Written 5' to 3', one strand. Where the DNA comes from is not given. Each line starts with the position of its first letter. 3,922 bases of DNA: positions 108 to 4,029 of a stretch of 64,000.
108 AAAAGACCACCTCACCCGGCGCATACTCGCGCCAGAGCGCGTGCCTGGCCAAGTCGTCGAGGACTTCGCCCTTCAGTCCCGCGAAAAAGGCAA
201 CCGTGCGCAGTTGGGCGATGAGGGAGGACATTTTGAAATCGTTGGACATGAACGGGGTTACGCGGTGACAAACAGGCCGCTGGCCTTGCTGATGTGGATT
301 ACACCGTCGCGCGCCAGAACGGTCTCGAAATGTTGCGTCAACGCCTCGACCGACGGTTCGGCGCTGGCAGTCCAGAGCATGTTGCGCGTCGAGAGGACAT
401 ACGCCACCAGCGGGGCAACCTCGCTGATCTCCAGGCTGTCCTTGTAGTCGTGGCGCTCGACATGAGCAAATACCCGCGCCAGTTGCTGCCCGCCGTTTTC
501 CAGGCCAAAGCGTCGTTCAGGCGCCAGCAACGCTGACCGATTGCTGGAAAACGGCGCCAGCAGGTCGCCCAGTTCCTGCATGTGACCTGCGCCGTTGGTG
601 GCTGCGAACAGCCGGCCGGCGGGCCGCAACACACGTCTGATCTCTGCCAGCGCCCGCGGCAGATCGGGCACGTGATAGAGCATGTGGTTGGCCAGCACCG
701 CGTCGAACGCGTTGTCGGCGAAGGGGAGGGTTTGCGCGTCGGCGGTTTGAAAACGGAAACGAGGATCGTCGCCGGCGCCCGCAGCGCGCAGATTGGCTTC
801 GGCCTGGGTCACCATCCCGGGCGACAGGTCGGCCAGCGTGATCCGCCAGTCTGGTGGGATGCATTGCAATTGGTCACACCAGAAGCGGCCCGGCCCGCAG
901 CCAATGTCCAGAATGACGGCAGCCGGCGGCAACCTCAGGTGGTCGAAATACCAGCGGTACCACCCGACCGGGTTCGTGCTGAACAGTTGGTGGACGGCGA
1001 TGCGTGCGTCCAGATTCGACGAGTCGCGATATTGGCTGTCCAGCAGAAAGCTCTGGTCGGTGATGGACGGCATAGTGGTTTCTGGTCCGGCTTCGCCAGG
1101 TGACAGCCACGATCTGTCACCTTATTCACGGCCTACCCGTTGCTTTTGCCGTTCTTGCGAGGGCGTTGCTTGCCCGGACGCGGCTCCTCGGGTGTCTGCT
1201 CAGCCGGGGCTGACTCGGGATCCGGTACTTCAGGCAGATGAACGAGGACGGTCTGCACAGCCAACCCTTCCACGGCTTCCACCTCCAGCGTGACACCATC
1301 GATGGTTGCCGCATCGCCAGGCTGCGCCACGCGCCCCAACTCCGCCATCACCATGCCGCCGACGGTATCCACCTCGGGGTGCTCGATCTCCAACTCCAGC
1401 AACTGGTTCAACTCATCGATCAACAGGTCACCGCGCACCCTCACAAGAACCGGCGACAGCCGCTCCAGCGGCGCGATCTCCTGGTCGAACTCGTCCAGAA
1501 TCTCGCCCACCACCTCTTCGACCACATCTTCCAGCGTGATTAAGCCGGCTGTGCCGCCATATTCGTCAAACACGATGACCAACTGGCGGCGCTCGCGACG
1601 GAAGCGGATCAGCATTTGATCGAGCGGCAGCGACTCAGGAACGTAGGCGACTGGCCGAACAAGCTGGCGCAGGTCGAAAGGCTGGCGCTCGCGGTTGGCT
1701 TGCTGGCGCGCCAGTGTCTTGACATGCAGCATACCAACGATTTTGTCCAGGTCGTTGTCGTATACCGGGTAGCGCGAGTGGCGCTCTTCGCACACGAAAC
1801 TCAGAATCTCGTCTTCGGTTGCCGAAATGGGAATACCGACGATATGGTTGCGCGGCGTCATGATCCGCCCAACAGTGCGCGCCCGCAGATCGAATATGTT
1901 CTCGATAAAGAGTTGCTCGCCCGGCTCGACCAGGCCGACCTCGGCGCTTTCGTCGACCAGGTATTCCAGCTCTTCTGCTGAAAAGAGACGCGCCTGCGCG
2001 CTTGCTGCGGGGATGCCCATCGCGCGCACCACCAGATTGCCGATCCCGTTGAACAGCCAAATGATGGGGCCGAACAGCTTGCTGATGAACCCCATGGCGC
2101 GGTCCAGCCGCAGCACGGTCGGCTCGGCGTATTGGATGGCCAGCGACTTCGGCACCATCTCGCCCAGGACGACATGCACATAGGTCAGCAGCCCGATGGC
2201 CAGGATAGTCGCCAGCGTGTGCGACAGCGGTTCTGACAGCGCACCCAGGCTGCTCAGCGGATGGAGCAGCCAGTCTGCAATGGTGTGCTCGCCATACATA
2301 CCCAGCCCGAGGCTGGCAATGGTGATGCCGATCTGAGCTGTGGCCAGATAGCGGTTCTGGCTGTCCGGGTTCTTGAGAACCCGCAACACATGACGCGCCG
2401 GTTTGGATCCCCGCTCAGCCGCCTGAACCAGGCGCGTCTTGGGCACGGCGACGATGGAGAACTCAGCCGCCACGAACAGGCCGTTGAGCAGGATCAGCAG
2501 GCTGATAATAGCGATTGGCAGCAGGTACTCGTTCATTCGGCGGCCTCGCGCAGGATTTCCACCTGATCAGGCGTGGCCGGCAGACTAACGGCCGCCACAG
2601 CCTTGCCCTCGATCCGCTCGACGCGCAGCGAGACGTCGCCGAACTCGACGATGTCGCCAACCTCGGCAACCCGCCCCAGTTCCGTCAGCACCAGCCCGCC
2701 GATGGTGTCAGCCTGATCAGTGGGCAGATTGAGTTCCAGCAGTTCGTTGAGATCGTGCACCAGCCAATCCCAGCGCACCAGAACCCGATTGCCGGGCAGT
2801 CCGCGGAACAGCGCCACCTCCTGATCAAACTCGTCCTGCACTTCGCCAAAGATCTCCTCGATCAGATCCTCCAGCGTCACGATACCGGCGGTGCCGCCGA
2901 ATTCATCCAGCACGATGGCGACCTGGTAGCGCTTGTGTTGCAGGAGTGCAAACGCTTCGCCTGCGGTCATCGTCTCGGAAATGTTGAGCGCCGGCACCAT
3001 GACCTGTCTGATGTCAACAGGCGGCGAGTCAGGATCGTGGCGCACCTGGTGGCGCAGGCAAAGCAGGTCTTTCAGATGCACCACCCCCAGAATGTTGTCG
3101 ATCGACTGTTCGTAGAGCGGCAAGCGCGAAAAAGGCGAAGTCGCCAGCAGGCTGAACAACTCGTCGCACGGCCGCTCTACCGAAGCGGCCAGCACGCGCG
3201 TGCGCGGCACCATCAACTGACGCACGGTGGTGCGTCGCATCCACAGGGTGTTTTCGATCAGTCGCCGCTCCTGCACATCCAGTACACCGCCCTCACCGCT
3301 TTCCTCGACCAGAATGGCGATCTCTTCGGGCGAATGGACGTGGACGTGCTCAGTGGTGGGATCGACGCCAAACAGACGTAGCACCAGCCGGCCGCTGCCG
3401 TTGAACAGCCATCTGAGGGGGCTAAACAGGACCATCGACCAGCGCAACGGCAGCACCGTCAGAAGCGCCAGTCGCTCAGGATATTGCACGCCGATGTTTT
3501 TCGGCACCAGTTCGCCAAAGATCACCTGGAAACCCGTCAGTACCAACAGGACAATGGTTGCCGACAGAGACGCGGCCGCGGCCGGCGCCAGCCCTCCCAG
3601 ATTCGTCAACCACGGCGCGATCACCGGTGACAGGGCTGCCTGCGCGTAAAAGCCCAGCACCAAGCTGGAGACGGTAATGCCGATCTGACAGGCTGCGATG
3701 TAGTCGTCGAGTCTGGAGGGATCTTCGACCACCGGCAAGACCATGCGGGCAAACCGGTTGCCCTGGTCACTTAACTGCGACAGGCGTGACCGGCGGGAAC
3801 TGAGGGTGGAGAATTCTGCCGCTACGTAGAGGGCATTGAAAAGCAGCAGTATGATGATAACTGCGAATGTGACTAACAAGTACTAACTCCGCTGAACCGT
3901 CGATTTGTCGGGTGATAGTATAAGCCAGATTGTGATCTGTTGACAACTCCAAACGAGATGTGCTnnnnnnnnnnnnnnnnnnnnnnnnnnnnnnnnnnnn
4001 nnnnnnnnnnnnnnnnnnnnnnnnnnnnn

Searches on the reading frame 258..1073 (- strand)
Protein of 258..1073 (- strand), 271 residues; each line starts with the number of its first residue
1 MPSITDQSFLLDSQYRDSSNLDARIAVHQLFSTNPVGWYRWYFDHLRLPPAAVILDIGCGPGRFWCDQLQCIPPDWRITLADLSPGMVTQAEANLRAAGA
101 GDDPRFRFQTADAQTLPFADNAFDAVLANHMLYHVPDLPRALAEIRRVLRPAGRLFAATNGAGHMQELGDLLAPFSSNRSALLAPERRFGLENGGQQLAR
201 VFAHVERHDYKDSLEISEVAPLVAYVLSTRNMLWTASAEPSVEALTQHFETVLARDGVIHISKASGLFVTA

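Call 49: search_protein_families(library=pfam, proteins=[window:258-1073:-], max_evalue=0.00001)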
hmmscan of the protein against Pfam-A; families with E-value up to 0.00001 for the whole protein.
window:258-1073:- (271 aa): 6 families
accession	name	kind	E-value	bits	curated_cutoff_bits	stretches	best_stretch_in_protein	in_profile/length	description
PF08241.18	Methyltransf_11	-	1.5e-25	90.1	21.2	1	55-156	1-94/95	Methyltransferase domain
PF13649.12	Methyltransf_25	-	1.2e-23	84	27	1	54-153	1-97/97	Methyltransferase domain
PF08242.18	Methyltransf_12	-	3.5e-18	66.6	30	1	55-155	1-98/98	Methyltransferase domain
PF13847.12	Methyltransf_31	-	4.7e-18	65.7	27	1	52-167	5-117/145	Methyltransferase domain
PF13489.12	Methyltransf_23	-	1.3e-14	54.6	27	1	48-162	20-121/164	Methyltransferase domain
PF01209.24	Ubie_methyltran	-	3e-14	53.4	20.1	1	51-157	48-151/233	ubiE/COQ5 methyltransferase family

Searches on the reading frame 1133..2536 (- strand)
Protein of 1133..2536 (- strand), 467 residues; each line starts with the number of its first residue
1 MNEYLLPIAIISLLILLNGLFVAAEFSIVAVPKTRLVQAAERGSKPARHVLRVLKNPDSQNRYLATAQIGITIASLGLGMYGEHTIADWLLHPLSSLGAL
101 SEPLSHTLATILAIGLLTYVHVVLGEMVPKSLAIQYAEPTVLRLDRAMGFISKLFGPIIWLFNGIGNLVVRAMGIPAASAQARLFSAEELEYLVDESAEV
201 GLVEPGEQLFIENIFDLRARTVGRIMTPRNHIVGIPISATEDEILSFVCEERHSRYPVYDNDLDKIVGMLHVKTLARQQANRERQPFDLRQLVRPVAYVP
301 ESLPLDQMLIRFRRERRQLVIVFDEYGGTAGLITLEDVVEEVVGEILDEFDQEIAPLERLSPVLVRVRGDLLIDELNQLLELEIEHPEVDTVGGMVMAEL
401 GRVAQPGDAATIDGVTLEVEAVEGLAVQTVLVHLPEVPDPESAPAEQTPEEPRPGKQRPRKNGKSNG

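Call 49: search_protein_families(library=pfam, proteins=[window:1133-2536:-], max_evalue=0.00001)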
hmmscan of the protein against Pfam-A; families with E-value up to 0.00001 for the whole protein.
window:1133-2536:- (467 aa): 3 families
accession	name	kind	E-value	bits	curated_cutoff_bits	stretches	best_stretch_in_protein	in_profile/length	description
PF01595.25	CNNM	-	1.5e-47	162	28.4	1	10-206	2-180/181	Cyclin M transmembrane N-terminal domain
PF03471.22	CorC_HlyC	-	1.1e-16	61.1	27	1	366-435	9-80/81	Transporter associated domain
PF00571.33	CBS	-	1.4e-11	45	24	1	293-343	6-56/57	CBS domain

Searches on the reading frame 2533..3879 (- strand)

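Call 49: search_protein_families(library=pfam, proteins=[window:2533-3879:-], max_evalue=0.00001)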
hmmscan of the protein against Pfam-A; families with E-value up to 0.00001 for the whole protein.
window:2533-3879:- (448 aa): 3 families
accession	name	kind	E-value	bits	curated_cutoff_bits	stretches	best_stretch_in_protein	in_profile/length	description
PF01595.25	CNNM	-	1.4e-47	162.1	28.4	1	7-204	2-181/181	Cyclin M transmembrane N-terminal domain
PF03471.22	CorC_HlyC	-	1e-13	51.5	27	1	372-432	14-76/81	Transporter associated domain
PF00571.33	CBS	-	3.3e-13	50.2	24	1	291-344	2-56/57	CBS domain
